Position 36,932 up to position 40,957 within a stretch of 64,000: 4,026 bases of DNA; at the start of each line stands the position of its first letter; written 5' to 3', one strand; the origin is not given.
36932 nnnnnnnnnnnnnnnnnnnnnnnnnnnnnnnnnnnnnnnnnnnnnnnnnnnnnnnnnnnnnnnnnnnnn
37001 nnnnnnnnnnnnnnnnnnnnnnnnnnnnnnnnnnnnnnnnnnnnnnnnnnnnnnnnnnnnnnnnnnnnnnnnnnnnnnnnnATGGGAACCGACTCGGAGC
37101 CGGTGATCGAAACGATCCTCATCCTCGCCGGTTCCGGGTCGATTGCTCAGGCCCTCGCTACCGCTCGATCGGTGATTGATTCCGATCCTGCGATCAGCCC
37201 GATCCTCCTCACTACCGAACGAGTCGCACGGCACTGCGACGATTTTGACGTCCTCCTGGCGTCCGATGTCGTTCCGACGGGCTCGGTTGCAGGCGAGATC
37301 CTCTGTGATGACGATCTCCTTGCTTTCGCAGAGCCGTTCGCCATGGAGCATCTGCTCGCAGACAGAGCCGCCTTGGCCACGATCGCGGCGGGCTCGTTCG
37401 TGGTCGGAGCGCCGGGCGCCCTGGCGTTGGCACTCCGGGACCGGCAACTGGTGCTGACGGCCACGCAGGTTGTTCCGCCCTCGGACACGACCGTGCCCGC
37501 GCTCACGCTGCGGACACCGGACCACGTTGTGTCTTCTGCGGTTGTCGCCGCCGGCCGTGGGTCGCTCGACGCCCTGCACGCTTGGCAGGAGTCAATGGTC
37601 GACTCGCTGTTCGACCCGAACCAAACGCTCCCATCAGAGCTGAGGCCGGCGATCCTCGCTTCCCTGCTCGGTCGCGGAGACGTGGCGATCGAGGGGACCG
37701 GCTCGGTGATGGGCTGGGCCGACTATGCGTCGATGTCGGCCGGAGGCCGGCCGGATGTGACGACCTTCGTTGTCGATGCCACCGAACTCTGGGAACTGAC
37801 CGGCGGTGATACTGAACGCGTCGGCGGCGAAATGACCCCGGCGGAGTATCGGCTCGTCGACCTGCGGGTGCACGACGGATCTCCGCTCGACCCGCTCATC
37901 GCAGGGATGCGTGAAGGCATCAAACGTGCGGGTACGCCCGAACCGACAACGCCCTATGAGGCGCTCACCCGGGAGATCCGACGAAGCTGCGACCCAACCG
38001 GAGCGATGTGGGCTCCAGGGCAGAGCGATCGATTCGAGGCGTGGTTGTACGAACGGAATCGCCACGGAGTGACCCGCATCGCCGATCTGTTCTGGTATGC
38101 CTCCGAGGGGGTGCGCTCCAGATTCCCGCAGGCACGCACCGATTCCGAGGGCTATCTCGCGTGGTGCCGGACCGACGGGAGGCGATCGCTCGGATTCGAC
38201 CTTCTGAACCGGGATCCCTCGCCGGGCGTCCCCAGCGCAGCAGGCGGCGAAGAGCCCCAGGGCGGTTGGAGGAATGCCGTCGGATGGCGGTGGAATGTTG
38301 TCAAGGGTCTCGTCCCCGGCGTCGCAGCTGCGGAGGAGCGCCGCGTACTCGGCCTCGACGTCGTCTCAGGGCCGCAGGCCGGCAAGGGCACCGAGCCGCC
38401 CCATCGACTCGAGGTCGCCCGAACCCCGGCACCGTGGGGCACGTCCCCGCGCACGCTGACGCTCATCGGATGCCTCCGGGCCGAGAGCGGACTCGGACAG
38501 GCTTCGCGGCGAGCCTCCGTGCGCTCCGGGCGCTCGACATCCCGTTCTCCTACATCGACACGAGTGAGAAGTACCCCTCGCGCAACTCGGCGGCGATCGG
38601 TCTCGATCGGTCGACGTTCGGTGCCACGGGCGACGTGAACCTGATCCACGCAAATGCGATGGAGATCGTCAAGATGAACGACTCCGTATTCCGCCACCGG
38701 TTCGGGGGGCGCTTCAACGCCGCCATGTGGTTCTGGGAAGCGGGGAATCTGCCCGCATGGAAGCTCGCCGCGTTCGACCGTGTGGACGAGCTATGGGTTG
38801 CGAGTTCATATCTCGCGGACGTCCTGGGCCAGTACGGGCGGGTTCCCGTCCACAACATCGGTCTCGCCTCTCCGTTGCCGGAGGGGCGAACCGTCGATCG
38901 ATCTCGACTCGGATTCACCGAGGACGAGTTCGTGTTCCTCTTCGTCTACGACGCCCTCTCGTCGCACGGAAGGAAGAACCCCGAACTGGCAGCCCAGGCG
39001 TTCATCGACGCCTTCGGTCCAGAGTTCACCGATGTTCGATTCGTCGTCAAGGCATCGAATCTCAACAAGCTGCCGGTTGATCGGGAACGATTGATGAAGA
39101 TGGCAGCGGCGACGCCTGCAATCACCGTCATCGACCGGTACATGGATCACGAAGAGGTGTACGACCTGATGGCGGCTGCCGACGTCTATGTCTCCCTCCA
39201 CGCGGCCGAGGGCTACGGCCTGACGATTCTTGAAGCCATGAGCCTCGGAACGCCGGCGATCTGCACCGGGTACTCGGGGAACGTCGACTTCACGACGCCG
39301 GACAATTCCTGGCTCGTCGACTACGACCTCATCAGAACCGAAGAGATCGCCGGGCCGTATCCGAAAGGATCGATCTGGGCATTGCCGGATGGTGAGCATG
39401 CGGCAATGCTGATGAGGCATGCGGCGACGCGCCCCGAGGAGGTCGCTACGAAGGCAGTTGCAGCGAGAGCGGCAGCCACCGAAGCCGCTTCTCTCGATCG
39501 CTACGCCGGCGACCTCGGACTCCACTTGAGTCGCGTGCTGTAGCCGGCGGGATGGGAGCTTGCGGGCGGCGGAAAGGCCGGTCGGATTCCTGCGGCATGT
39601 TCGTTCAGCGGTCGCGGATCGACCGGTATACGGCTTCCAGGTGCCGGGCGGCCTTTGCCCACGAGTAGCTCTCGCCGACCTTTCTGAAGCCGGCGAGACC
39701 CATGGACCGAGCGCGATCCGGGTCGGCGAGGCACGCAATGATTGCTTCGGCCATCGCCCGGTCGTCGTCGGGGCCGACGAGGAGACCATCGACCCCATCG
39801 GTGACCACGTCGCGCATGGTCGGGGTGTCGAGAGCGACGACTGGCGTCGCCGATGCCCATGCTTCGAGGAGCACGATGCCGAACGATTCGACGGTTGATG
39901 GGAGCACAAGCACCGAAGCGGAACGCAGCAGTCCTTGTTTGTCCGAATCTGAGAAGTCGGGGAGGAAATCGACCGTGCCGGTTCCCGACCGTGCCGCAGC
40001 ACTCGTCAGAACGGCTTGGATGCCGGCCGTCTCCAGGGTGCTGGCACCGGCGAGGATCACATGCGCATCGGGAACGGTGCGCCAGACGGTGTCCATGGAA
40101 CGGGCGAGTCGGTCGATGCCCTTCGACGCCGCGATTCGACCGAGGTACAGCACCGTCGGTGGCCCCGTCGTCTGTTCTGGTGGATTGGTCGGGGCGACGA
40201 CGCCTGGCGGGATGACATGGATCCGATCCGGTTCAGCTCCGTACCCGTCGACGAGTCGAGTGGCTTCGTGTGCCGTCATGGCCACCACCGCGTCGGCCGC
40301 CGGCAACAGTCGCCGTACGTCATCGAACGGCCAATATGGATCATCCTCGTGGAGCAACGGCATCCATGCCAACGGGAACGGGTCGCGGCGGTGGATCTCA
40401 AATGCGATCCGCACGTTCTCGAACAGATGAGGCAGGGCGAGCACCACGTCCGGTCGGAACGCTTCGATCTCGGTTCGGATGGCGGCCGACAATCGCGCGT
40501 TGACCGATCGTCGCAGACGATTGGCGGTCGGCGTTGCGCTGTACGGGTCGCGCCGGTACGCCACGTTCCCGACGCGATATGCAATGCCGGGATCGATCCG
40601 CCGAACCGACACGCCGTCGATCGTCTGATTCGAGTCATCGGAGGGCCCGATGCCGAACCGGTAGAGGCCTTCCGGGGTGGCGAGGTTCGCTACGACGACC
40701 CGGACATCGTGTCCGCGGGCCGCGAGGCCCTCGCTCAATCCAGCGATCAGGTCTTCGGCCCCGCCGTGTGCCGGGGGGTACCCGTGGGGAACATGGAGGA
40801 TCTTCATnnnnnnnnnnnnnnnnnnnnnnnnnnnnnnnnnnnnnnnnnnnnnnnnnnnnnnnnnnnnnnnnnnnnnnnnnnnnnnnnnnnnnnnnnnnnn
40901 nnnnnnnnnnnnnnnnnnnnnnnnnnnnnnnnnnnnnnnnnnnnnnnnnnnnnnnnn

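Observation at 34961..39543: Giant roughly 1,500-aa ORF fusing a GT-C-like 12+ TM domain, an uncharacterised soluble domain and a GT4 domain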

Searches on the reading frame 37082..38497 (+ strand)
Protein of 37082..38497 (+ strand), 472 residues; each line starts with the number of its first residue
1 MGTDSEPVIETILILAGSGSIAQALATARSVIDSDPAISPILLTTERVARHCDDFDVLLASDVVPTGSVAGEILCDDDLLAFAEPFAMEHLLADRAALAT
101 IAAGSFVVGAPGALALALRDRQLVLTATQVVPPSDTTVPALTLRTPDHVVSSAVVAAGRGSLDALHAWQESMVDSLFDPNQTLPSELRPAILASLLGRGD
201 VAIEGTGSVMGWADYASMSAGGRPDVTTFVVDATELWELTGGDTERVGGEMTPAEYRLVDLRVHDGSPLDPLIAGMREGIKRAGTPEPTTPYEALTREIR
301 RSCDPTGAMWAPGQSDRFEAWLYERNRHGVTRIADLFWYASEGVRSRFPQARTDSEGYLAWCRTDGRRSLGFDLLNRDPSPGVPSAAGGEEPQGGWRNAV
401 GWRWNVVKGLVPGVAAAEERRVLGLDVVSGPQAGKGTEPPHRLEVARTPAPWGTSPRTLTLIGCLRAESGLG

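Call 9: search_protein_families(library=pfam, proteins=[window:37082-38497:+], max_evalue=0.1)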
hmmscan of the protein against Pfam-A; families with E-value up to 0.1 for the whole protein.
window:37082-38497:+ (472 aa): 0 families

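Call 10: search_protein_families(library=ncbifam, proteins=[window:37082-38497:+], max_evalue=0.1)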
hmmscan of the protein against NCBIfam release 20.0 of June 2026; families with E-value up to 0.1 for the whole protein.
window:37082-38497:+ (472 aa): 0 families

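Call 52: search_solved_structures(query=A2, max_evalue=10)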
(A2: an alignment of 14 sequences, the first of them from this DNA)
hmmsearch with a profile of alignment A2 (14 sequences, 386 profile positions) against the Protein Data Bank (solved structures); distinct sequences matched with E-value up to 10: 4.
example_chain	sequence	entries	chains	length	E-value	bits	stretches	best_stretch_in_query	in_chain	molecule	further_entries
4qit_A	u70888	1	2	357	0.65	11.8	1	33-137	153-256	Nitronate monooxygenase family protein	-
4qiu_A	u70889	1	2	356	1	11.2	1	36-137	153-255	Nitronate monooxygenase family protein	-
4qis_A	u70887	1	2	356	1.2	11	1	36-137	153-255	Nitronate monooxygenase family protein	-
4q4k_A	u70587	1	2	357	1.2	11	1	36-137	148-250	Nitronate Monooxygenase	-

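Call 58: predict_structure(alignment_id=A2)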
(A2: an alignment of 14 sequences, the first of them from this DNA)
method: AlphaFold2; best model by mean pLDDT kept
length: 385 residues; sequences in the alignment: 14
mean_pLDDT: 86.3   pTM: 0.86
mean pLDDT of the five models: 86.3, 84.2, 82.8, 82.4, 78.8
residues with pLDDT >= 90: 233; 70-90: 108; 50-70: 21; < 50: 23
segments of 3 or more residues with pLDDT < 50: 1-4, 130-148
pLDDT, mean of each block of 10 residues (from residue 1): 62 95 96 92 95 94 93 94 97 94 93 90 80 38 45 87 96 90 89 88 85 85 72 86 59 81 84 92 87 93 92 94 96 95 95 95 92 91 85
secondary structure, 60 per line:
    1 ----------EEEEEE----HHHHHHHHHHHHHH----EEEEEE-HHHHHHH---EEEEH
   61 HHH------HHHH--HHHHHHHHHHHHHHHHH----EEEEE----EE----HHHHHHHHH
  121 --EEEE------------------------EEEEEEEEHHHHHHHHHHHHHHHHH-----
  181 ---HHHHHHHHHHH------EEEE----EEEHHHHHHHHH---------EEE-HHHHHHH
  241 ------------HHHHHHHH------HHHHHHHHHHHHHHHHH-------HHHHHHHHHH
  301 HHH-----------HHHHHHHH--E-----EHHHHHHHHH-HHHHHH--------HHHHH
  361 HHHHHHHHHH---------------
elements in order: E11-16 H21-34 E39-44 H46-52 E56-59 H60-63 H70-73 H76-92 E97-101 H112-120 E123-126 E151-158 H159-175 H184-194 E201-204 E209-211 H212-220 E230-232 H234-240 H253-260 H267-283 H291-303 H315-322 H332-340 H342-347 H356-370

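Call 72: search_protein_representatives(alignment_id=A2)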
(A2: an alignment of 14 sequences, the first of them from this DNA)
Query: 14 sequences, 386 profile positions. Proteins with E-value up to 0.001 (for the whole library): 116; up to 1e-10: 24; up to 1e-30: 19. The best 116 are listed.
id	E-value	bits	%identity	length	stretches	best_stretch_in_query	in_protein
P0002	1.4e-174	596.7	-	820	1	1-386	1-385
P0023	1.4e-133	461.7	-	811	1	8-386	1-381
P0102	1.3e-84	300.6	-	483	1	33-383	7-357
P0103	2.0e-78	280.2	-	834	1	10-383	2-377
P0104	7.1e-78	278.4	-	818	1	11-386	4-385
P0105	5.1e-71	255.8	-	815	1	12-384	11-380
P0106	4.0e-66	239.7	-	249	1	1-189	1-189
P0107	1.8e-64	234.3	-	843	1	12-382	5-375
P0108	1.4e-54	201.8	-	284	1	10-278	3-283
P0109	5.9e-52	193.1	-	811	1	13-378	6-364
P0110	2.3e-49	184.5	-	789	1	30-385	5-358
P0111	4.7e-48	180.2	-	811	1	11-386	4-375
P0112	1.2e-47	178.9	-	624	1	25-384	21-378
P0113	2.1e-46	174.8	-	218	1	203-379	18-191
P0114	6.1e-43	163.4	-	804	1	11-374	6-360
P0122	3.5e-14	68.7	-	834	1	18-337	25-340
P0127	1.4e-08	50.3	-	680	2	10-193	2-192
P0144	1.1e-06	44.0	-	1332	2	14-179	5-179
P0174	5.7e-05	38.4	-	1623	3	303-370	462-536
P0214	9.5e-04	34.4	-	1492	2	16-174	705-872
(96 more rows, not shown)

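Call 73: search_protein_families(library=pfam, proteins=[P0214, P0174, P0103, P0122, P0127, P0144], max_evalue=0.001)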
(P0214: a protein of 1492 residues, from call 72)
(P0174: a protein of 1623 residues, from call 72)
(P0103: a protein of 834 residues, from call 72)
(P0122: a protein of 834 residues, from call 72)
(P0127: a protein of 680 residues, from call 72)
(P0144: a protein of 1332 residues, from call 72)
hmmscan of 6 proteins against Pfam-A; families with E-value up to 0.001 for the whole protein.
P0214 (1492 aa): 14 families
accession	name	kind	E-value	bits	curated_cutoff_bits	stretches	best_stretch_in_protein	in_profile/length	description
PF13489.12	Methyltransf_23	-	5.9e-23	81.8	27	1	146-281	28-163/164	Methyltransferase domain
PF00534.26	Glycos_transf_1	-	1.9e-11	44.2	26.4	1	1294-1408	26-140/172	Glycosyl transferases group 1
PF07719.23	TPR_2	-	1.4e-09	37.8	27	0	464-492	3-31/34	Tetratricopeptide repeat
PF08241.18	Methyltransf_11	-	2.7e-09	38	21.2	1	146-233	2-94/95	Methyltransferase domain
PF08242.18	Methyltransf_12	-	9.6e-09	36.3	30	1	146-231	2-97/98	Methyltransferase domain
PF13692.12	Glyco_trans_1_4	-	1.3e-08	35.6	27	1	1294-1409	13-125/142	Glycosyl transferases group 1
PF13432.12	TPR_16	-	1e-07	32.7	32.7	1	469-530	4-60/65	Tetratricopeptide repeat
PF13181.12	TPR_8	-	8e-07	29.2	25.7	0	463-491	2-30/34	Tetratricopeptide repeat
PF00515.34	TPR_1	-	2.1e-06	27.8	27.8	0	464-487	3-26/34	Tetratricopeptide repeat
PF13649.12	Methyltransf_25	-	1.3e-05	26.3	27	1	146-230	3-97/97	Methyltransferase domain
PF13424.12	TPR_12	-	2.8e-05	24.7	30.1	0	464-532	5-76/77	Tetratricopeptide repeat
PF13174.12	TPR_6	-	3.6e-05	24.6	26.3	0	464-490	2-28/33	Tetratricopeptide repeat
PF06818.20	Fez1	-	0.0002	22.3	34.4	1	534-620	28-114/199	Fez1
PF20706.3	GT4-conflict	-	0.0003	20.3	26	1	1354-1408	274-328/385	Family 4 Glycosyltransferase in conflict systems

P0174 (1623 aa): 8 families
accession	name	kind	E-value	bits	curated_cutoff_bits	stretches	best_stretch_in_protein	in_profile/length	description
PF08241.18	Methyltransf_11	-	4.2e-20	72.6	21.2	1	769-865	1-95/95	Methyltransferase domain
PF13649.12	Methyltransf_25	-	2e-18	67.3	27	1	769-861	2-97/97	Methyltransferase domain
PF13489.12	Methyltransf_23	-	4.3e-16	59.5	27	1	753-869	10-120/164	Methyltransferase domain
PF08242.18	Methyltransf_12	-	1.1e-12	49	30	1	769-862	1-97/98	Methyltransferase domain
PF00534.26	Glycos_transf_1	-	3.4e-11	43.4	26.4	1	1426-1597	22-171/172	Glycosyl transferases group 1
PF13692.12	Glyco_trans_1_4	-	3.8e-08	34.1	27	1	1426-1545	8-122/142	Glycosyl transferases group 1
PF13847.12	Methyltransf_31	-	5.2e-08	33.1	27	1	766-868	5-112/145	Methyltransferase domain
PF20706.3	GT4-conflict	-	1.3e-05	24.8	26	1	1429-1604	209-377/385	Family 4 Glycosyltransferase in conflict systems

P0103 (834 aa): 3 families
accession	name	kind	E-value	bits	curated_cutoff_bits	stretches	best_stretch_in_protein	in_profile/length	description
PF00534.26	Glycos_transf_1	-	6.5e-14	52.3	26.4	1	620-754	6-134/172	Glycosyl transferases group 1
PF13692.12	Glyco_trans_1_4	-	4.5e-11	43.6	27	1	643-760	13-125/142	Glycosyl transferases group 1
PF20706.3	GT4-conflict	-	3.4e-08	33.3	26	1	666-753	234-322/385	Family 4 Glycosyltransferase in conflict systems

P0122 (834 aa): 3 families
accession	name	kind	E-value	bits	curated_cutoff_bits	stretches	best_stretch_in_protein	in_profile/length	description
PF00534.26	Glycos_transf_1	-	6.8e-15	55.5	26.4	1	617-724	26-131/172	Glycosyl transferases group 1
PF13692.12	Glyco_trans_1_4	-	8.8e-14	52.4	27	1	617-733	13-125/142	Glycosyl transferases group 1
PF20706.3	GT4-conflict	-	4.9e-07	29.5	26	1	625-728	218-324/385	Family 4 Glycosyltransferase in conflict systems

P0127 (680 aa): 0 families

P0144 (1332 aa): 4 families
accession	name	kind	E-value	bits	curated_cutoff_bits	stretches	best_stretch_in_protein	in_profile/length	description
PF20706.3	GT4-conflict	-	1.4e-07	31.3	26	1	603-772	218-379/385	Family 4 Glycosyltransferase in conflict systems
PF13692.12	Glyco_trans_1_4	-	2.9e-07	31.3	27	1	642-704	56-115/142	Glycosyl transferases group 1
PF00534.26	Glycos_transf_1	-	2.9e-07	30.6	26.4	1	653-702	80-129/172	Glycosyl transferases group 1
PF08241.18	Methyltransf_11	-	0.00016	22.7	21.2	1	1060-1096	38-74/95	Methyltransferase domain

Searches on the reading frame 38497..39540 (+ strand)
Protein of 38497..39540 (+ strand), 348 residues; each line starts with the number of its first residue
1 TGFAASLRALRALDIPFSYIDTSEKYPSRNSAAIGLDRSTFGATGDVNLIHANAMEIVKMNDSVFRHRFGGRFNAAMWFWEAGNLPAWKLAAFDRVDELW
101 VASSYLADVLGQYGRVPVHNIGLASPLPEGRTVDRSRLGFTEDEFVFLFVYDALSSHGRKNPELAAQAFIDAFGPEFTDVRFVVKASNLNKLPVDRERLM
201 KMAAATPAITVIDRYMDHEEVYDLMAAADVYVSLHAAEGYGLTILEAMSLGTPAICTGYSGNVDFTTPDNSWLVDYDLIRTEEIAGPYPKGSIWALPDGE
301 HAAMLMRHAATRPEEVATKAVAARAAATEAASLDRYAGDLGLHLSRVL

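Call 9: search_protein_families(library=pfam, proteins=[window:38497-39540:+], max_evalue=0.1)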
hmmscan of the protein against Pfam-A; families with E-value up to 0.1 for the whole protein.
window:38497-39540:+ (348 aa): 3 families
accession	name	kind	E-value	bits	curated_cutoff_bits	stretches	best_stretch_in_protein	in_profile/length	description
PF00534.26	Glycos_transf_1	-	5.6e-11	42.7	26.4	1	134-269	5-134/172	Glycosyl transferases group 1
PF13692.12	Glyco_trans_1_4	-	2e-10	41.5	27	1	164-275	15-125/142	Glycosyl transferases group 1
PF20706.3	GT4-conflict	-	2e-10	40.7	26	1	156-265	208-319/385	Family 4 Glycosyltransferase in conflict systems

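Call 10: search_protein_families(library=ncbifam, proteins=[window:38497-39540:+], max_evalue=0.1)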
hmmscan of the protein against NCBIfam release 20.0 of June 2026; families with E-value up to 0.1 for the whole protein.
window:38497-39540:+ (348 aa): 23 families
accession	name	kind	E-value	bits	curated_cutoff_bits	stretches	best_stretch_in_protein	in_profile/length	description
NF053787.1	GlcN_PG_synth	equivalog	4e-08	32.5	480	1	206-257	240-291/361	N-acetylglucosaminyl phosphatidylglycerol synthase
TIGR03088.1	stp2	hypoth_equivalog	4.8e-08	32.4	409.05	1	196-269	241-314/374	TIGR03088 family PEP-CTERM/XrtA system glycosyltransferase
TIGR04047.1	MSMEG_0565_glyc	hypoth_equivalog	6.4e-06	25.5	259.85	1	204-257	253-306/373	MSMEG_0565 family glycosyltransferase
NF041876.1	EPS_EpsE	equivalog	1.3e-05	24.6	400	1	216-267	284-335/389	exopolysaccharide biosynthesis GT4 family glycosyltransferase EpsE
TIGR03999.1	thiol_BshA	equivalog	1.9e-05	23.7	273.7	1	217-267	262-312/375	N-acetyl-alpha-D-glucosaminyl L-malate synthase BshA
NF049988.1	MGlcDAGSynMgs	equivalog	6.4e-05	22.5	400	1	135-256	204-318/398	alpha-monoglucosyldiacylglycerol synthase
NF038229.1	Glyco4_Geo_Pelo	equivalog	0.00019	20.5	400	1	198-266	209-276/338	GPMC system family 4 glycosyltransferase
TIGR02149.1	glgA_Coryne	subfamily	0.0002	20.6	302.4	1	179-261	232-317/391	glycogen synthase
NF047880.1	glyco_SdgA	exception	0.00061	18.5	800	1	220-257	382-419/488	serine-aspartate repeat adhesin O-glycosyltransferase SdgA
TIGR02470.1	sucr_synth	equivalog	0.0007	17.8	810.4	1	217-268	632-684/784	sucrose synthase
TIGR03449.1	mycothiol_MshA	equivalog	0.00094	18.2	462.5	1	128-258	204-334/406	D-inositol-3-phosphate glycosyltransferase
NF047684.1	TeichurnBiosyTuaC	equivalog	0.0013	17.7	550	1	214-273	276-335/391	teichuronic acid biosynthesis protein TuaC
TIGR02918.1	TIGR02918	equivalog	0.0081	14.9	574.6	1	214-257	379-422/500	accessory Sec system glycosyltransferase GtfA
NF001904.0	PRK00654.2-3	equivalog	0.012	14.4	577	1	133-262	282-406/475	glycogen synthase GlgA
TIGR02468.1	sucrsPsyn_pln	equivalog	0.013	13.2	1143.95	1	217-275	560-620/1051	sucrose-phosphate synthase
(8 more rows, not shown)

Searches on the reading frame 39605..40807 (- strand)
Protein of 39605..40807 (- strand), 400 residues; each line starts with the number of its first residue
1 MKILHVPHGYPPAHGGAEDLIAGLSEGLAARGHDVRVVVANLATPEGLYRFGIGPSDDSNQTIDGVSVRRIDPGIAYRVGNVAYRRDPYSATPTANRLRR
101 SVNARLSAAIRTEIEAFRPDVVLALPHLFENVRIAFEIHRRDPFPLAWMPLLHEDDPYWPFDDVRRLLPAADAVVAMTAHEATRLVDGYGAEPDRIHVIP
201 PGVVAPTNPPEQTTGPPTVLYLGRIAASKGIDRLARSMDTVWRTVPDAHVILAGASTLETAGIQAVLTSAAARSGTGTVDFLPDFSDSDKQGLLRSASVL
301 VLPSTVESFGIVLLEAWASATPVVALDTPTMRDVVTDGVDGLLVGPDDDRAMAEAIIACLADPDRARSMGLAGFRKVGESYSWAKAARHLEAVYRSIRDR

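Call 27: find_encoding_contigs(protein=window:39605-40807:-, flank=10000, max_places=6)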
Protein window:39605-40807:- (400 aa): no gene with exactly this product is on record in the collection.

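Call 43: search_protein_families(library=pfam, proteins=[window:39608-40807:-], max_evalue=0.001)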
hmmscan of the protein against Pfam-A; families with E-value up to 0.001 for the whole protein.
window:39608-40807:- (400 aa): 6 families
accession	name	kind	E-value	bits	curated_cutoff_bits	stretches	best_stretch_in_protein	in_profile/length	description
PF00534.26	Glycos_transf_1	-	1.3e-30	106.7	26.4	1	214-372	13-168/172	Glycosyl transferases group 1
PF13692.12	Glyco_trans_1_4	-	7.2e-29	101.3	27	1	217-362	2-142/142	Glycosyl transferases group 1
PF20706.3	GT4-conflict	-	1.2e-21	77.7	26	1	165-390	141-385/385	Family 4 Glycosyltransferase in conflict systems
PF13439.12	Glyco_transf_4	-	4.5e-16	59.8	28.5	1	15-203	2-166/170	Glycosyltransferase Family 4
PF13579.12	Glyco_trans_4_4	-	1.5e-11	45.3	29.7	1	15-202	1-158/158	Glycosyl transferase 4-like domain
PF13524.12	Glyco_trans_1_2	-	1.3e-07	32.1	25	1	311-391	65-143/144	Glycosyl transferase-like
